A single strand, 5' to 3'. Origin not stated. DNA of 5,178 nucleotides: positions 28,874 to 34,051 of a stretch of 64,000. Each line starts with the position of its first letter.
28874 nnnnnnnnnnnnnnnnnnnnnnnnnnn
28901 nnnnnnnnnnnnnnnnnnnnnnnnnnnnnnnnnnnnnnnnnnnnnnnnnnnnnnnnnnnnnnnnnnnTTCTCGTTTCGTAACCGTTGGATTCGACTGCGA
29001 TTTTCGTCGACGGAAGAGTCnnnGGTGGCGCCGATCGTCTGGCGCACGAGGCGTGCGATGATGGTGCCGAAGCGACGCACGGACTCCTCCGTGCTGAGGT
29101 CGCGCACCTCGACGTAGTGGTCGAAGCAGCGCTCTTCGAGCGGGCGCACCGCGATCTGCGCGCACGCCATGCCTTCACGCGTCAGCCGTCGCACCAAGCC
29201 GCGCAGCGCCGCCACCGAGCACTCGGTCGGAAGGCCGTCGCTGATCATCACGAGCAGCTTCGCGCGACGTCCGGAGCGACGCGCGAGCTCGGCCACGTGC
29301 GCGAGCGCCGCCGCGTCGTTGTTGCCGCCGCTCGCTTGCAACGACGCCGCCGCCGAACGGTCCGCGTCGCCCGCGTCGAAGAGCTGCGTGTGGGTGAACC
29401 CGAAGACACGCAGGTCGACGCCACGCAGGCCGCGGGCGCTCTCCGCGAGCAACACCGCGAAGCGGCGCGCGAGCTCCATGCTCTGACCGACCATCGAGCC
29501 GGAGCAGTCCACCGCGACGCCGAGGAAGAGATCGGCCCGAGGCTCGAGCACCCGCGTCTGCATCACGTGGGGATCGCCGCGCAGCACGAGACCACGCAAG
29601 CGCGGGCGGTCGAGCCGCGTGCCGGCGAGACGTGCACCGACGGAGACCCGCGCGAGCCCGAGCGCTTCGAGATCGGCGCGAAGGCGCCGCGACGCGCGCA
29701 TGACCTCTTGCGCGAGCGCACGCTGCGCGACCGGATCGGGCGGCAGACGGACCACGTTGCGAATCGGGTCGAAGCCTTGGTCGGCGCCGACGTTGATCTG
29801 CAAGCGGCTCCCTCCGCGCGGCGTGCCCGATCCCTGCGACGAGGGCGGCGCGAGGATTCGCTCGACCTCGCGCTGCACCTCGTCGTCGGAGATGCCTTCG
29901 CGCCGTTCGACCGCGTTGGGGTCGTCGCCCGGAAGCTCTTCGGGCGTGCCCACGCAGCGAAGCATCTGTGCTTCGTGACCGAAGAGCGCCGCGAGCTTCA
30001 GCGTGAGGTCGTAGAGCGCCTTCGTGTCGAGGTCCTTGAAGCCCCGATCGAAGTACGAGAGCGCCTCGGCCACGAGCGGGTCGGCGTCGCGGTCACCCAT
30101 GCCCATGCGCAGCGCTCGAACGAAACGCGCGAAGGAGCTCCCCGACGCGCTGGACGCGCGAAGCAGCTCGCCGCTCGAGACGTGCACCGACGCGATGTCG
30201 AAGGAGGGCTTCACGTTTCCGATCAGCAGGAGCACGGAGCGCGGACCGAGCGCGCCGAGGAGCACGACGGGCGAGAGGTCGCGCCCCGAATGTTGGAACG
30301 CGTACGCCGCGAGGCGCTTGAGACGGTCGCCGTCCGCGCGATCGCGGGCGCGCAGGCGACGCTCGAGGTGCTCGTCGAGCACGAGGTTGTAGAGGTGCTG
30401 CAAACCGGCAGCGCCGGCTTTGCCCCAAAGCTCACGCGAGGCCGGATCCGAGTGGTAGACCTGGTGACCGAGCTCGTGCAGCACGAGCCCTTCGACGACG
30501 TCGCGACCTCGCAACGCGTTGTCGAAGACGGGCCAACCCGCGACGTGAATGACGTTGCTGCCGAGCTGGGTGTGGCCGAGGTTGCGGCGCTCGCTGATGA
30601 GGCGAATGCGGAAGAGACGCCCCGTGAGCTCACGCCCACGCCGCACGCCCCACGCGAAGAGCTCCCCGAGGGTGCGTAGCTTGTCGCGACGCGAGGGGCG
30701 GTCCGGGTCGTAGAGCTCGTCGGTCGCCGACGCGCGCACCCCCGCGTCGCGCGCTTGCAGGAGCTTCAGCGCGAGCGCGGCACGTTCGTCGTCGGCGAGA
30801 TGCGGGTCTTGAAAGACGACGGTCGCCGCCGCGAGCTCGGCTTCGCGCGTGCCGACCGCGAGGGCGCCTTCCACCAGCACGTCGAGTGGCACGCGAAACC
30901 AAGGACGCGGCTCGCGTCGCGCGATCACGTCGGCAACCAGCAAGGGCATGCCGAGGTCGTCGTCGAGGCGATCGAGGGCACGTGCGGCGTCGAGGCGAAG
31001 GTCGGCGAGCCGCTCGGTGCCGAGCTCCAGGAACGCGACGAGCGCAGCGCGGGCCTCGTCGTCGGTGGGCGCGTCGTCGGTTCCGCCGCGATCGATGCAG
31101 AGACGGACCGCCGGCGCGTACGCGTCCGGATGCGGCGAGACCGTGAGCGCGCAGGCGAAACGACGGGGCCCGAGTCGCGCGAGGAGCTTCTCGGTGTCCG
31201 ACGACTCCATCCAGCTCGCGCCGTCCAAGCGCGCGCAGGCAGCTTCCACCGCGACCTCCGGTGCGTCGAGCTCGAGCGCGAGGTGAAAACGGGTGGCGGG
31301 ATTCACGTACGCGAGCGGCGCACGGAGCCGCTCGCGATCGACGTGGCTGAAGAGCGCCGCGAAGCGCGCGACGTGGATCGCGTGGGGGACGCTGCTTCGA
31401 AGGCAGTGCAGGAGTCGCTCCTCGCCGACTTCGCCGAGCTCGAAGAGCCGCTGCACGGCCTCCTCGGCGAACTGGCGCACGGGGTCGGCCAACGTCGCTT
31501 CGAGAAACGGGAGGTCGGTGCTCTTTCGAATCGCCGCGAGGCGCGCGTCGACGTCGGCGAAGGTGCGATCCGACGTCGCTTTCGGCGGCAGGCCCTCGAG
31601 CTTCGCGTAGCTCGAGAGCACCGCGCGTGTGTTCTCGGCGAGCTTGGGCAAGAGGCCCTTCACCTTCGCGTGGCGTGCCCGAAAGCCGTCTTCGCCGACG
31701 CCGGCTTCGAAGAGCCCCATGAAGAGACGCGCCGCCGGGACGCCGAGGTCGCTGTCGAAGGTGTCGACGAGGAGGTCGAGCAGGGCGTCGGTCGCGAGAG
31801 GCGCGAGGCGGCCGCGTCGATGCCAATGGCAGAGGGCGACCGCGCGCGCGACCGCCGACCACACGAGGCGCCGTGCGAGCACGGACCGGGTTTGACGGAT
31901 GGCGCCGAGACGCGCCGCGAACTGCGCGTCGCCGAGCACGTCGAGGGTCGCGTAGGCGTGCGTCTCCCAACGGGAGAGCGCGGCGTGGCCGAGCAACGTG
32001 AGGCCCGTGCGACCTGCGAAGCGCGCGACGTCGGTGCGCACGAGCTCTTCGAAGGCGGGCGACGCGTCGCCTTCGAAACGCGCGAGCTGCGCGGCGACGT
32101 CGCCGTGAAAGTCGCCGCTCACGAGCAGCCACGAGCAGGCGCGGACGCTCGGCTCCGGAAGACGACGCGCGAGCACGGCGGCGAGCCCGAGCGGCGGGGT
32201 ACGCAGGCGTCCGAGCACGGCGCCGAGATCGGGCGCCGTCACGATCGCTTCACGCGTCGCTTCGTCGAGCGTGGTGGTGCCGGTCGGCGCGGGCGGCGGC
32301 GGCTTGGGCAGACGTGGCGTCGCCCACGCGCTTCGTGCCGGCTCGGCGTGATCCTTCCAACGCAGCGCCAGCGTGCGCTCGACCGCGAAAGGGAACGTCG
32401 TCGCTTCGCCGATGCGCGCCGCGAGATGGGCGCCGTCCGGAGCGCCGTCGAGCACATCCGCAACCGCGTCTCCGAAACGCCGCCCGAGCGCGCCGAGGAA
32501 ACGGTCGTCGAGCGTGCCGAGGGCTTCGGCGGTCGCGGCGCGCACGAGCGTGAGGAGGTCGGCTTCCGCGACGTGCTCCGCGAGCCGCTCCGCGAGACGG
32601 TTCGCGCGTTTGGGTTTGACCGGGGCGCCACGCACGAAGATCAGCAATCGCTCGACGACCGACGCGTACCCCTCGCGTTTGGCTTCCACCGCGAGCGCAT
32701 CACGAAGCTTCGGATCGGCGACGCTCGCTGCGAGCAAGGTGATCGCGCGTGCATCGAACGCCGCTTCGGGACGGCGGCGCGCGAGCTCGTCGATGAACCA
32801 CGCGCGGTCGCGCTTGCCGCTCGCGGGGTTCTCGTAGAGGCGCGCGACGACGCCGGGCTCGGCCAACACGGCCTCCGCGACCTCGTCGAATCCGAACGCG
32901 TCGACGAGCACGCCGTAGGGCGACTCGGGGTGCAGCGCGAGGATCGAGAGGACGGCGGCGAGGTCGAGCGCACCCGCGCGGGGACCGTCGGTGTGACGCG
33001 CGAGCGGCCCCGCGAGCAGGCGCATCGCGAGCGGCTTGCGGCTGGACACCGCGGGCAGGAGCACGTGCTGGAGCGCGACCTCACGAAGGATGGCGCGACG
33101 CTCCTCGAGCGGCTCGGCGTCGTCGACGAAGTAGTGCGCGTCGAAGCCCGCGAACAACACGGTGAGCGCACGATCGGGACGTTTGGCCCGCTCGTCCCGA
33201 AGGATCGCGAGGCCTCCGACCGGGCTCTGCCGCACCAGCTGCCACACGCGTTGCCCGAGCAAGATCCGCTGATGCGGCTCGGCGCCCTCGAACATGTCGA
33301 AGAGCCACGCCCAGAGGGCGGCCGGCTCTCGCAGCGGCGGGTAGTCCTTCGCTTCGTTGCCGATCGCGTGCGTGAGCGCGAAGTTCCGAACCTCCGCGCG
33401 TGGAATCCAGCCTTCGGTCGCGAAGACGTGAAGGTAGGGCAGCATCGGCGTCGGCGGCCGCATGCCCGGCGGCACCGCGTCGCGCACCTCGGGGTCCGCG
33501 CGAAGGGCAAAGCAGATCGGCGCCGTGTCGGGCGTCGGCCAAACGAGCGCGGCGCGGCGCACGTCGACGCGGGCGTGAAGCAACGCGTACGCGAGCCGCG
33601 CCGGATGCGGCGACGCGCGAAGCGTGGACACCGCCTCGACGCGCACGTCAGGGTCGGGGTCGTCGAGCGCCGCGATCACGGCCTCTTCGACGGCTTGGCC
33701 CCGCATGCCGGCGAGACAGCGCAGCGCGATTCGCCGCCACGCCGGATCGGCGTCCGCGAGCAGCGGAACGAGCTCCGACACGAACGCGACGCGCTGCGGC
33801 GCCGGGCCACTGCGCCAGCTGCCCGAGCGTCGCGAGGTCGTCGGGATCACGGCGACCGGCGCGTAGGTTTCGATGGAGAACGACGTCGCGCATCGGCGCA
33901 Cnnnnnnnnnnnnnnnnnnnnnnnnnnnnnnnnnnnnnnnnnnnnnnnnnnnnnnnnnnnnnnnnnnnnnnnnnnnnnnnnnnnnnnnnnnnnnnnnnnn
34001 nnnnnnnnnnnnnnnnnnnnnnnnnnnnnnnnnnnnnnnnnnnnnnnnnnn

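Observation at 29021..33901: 1626-aa fusion of a HEAT-like solenoid, an HExxH motif and a MIDAS vWA domain, paired with the AAA+ gene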

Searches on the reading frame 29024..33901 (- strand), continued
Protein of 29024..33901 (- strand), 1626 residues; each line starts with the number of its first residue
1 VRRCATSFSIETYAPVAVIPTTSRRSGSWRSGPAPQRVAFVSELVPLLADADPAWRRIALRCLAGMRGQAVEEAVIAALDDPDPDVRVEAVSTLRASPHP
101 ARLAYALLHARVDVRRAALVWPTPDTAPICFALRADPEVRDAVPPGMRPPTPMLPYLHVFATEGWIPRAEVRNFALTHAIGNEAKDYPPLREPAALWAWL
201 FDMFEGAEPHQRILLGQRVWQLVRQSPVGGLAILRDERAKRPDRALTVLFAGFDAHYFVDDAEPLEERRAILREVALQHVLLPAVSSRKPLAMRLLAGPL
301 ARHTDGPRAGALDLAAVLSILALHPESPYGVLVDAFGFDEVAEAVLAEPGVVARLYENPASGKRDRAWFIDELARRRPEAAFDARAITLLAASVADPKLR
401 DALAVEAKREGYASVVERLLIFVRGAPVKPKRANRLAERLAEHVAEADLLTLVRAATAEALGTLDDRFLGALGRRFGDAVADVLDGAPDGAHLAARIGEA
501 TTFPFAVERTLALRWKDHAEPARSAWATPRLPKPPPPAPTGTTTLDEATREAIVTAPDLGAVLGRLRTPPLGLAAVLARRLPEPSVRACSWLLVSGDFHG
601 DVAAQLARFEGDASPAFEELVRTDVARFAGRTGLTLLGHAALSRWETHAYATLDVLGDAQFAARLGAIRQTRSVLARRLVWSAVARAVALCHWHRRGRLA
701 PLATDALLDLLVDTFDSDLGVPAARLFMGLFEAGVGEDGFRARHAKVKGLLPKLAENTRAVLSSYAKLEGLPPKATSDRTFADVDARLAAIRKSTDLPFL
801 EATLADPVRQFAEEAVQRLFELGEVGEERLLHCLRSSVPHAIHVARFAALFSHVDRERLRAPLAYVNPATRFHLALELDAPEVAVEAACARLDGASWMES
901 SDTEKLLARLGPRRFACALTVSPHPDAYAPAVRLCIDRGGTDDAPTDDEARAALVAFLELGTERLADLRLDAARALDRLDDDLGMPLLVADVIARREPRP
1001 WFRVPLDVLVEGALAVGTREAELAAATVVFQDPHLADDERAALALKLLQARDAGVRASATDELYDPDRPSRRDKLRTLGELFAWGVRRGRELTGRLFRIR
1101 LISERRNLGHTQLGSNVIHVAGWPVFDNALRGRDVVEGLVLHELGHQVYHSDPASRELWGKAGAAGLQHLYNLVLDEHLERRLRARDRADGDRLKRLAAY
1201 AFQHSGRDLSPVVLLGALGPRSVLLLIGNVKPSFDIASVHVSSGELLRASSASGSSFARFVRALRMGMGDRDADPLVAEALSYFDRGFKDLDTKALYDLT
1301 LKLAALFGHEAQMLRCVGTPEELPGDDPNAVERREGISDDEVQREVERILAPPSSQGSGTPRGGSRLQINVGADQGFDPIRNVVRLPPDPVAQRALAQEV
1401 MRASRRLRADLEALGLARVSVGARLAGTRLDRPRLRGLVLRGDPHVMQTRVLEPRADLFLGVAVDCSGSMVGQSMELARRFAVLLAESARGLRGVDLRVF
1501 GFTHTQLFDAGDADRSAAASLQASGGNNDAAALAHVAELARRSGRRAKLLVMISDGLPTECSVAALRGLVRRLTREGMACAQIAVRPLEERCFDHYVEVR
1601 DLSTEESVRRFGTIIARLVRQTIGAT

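Call 92: search_solved_structures(query=A7, max_evalue=0.001)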
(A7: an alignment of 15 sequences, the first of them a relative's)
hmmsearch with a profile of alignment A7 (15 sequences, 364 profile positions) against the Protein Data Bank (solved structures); distinct sequences matched with E-value up to 0.001: 84 (the best 60 are shown).
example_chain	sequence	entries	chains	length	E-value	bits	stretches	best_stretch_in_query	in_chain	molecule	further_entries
6or5_A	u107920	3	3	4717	4.8e-20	75.1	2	107-291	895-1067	Midasin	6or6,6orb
6i27_A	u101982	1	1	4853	1.6e-19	73.4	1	107-292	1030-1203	Midasin,Midasin,Midasin,Midasin,Midasin,Midasin,Midasin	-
6i26_A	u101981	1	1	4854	1.6e-19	73.4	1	107-292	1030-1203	Midasin,Midasin,Midasin,Midasin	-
6hyp_A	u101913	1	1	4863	1.6e-19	73.4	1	107-292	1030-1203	Midasin,Midasin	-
5jcs_s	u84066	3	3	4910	1.7e-19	73.3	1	107-292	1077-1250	Midasin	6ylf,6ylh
7swl_A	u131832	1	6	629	5.2e-09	38.8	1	109-144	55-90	Rix7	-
7t3i_A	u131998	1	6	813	8.8e-09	38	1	109-144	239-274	Rix7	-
6mat_A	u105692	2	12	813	1.1e-08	37.7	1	109-144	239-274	Rix7 mutant | Rix7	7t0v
9bji_A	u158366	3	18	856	1.9e-08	36.9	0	108-136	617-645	Nuclear valosin-containing protein-like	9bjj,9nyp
5c3c_A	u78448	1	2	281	1.4e-06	30.8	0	187-307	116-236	CbbQ/NirQ/NorQ domain protein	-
7wub_C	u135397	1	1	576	2.2e-06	30.2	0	109-139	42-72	Transitional endoplasmic reticulum ATPase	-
7wub_D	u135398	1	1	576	2.2e-06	30.2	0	109-139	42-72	Transitional endoplasmic reticulum ATPase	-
6mck_A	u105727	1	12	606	2.5e-06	29.9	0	109-139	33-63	Transitional endoplasmic reticulum ATPase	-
9qh4_A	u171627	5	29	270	2.7e-06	29.8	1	106-307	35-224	Protein NorQ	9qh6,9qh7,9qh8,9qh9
7rlj_A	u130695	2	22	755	5e-06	29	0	109-139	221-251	Transitional endoplasmic reticulum ATPase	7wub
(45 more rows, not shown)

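Call 99: search_protein_families(library=pfam, proteins=[L089:14917-15231:+, L089:15780-16023:+], max_evalue=10)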
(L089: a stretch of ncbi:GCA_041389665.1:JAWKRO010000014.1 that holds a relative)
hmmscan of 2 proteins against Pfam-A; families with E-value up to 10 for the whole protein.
L089:14917-15231:+ (105 aa): 0 families

L089:15780-16023:+ (81 aa): 0 families

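Call 100: search_protein_families(library=phrogs, proteins=[L089:14917-16023:+], max_evalue=0.01)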
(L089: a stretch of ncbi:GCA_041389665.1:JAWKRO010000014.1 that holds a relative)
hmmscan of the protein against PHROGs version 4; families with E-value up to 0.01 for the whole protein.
L089:14917-16023:+ (369 aa): 18 families
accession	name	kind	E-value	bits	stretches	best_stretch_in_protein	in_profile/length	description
phrog_249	-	moron, auxiliary metabolic gene and host takeover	7.3e-24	85.8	1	105-303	124-316/380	porphyrin biosynthesis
phrog_168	-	DNA, RNA and nucleotide metabolism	5.2e-13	50.3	1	96-285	28-182/314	clamp loader of DNA polymerase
phrog_16448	-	other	4.4e-11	42.8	1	102-288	443-618/680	ATPase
phrog_1297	-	other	3.7e-10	40.4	1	101-262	18-169/356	ATPase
phrog_5846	-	DNA, RNA and nucleotide metabolism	4.2e-09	37.1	1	104-209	31-118/380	clamp loader of DNA polymerase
phrog_3757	-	unknown function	4.2e-08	34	1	78-146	95-164/367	-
phrog_29395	-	unknown function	8.5e-08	32.6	1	111-251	186-339/531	-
phrog_7998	-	unknown function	5.6e-07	30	1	97-211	29-144/339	-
phrog_27939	-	other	6.2e-07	30.3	1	109-288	37-206/270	ATP-dependent protease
phrog_11838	-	DNA, RNA and nucleotide metabolism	7e-06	26.4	1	110-203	42-116/420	clamp loader of DNA polymerase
phrog_10401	-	other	4.4e-05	23.4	1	108-146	460-498/667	ATPase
phrog_14685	-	unknown function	5.1e-05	24.2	1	110-137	4-31/88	-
phrog_761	-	other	6.6e-05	23.7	1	107-135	18-46/362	thymidylate kinase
phrog_2107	-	other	0.00036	21.3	1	108-137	3-32/201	thymidylate kinase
phrog_4339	-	unknown function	0.0012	19.1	1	110-137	53-80/552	-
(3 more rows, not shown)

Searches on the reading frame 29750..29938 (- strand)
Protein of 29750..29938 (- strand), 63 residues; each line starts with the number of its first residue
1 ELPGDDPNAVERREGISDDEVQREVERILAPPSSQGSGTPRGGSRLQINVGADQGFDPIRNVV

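Call 85: search_protein_families(library=pfam, proteins=[window:29750-29938:-], max_evalue=10)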
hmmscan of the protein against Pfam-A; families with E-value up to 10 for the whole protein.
window:29750-29938:- (63 aa): 0 families
